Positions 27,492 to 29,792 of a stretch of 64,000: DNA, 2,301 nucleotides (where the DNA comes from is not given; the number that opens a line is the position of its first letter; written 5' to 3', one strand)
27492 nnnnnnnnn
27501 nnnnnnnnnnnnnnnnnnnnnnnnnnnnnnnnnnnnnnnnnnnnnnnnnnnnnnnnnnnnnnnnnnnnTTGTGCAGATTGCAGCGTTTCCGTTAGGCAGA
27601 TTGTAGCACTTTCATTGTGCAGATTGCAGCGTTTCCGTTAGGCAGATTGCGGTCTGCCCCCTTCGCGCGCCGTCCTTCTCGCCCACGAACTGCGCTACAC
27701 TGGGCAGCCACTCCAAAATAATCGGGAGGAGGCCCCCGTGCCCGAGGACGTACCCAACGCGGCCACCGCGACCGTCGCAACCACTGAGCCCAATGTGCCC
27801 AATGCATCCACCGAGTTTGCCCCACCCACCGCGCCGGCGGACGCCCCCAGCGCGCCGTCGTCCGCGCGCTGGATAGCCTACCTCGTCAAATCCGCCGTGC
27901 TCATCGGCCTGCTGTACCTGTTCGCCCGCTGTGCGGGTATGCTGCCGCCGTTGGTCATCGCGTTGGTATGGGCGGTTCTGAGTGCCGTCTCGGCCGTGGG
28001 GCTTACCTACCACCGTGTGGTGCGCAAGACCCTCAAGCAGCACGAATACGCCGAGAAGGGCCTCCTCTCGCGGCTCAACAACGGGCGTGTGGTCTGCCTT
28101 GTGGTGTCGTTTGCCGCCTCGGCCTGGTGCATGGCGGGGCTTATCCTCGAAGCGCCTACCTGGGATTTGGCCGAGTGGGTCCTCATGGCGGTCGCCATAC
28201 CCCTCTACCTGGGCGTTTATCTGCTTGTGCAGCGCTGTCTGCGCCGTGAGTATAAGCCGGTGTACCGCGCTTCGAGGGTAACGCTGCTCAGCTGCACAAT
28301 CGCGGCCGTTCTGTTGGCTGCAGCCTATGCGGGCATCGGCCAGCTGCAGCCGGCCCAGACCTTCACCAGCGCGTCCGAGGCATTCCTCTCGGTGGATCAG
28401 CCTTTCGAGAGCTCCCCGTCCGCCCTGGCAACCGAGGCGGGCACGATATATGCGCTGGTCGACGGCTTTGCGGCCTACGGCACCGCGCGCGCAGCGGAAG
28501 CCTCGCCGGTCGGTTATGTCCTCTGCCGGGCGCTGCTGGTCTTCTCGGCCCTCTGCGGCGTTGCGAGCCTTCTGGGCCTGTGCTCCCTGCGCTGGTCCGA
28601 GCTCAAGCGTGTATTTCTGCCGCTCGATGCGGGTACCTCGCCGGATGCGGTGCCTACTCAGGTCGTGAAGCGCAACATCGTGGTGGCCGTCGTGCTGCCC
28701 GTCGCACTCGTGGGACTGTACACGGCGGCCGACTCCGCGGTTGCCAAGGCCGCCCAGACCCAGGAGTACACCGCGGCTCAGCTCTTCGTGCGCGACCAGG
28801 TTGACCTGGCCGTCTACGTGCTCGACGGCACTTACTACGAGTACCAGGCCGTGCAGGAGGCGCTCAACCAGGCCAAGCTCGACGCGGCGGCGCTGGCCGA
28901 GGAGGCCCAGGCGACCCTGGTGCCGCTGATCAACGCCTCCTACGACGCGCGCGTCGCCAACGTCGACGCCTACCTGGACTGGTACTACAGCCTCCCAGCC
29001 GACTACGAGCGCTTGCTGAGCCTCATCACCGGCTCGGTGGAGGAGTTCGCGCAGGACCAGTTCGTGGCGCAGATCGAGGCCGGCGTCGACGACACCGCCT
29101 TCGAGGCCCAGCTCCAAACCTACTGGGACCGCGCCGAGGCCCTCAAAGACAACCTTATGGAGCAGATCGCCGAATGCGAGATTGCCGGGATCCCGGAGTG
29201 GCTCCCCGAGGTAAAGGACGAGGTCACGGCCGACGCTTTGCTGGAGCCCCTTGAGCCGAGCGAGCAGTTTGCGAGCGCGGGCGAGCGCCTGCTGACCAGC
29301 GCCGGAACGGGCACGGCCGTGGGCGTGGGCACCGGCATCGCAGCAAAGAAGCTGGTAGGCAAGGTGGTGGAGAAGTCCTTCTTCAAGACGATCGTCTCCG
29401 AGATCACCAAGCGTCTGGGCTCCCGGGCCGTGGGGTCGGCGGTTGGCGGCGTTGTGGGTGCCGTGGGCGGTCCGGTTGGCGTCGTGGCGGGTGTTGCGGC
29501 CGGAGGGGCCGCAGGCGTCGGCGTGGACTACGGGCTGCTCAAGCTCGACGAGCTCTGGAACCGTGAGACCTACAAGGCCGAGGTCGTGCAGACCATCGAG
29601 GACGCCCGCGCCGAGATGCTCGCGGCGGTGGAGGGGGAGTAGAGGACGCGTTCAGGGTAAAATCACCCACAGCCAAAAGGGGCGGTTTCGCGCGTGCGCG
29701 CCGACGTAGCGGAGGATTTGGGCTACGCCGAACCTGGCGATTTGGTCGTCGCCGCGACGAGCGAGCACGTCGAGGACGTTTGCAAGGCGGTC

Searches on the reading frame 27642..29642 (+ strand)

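Call 40: search_protein_families(library=pfam, proteins=[window:27642-29642:+], max_evalue=0.001)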
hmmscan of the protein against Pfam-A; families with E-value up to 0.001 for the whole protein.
window:27642-29642:+ (666 aa): 0 families

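Call 43: search_protein_families(library=pfam, proteins=[window:27738-29642:+], max_evalue=0.01)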
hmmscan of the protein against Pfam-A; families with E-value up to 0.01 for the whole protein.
window:27738-29642:+ (634 aa): 1 family
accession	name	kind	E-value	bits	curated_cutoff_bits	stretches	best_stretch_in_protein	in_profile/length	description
PF01758.21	SBF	-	0.0047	17.1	24.3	0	122-193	104-182/191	Sodium Bile acid symporter family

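Call 96: search_protein_families(library=ncbifam, proteins=[window:27738-29642:+], max_evalue=0.01)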
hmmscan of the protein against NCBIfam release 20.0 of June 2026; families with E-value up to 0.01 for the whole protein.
window:27738-29642:+ (634 aa): 0 families
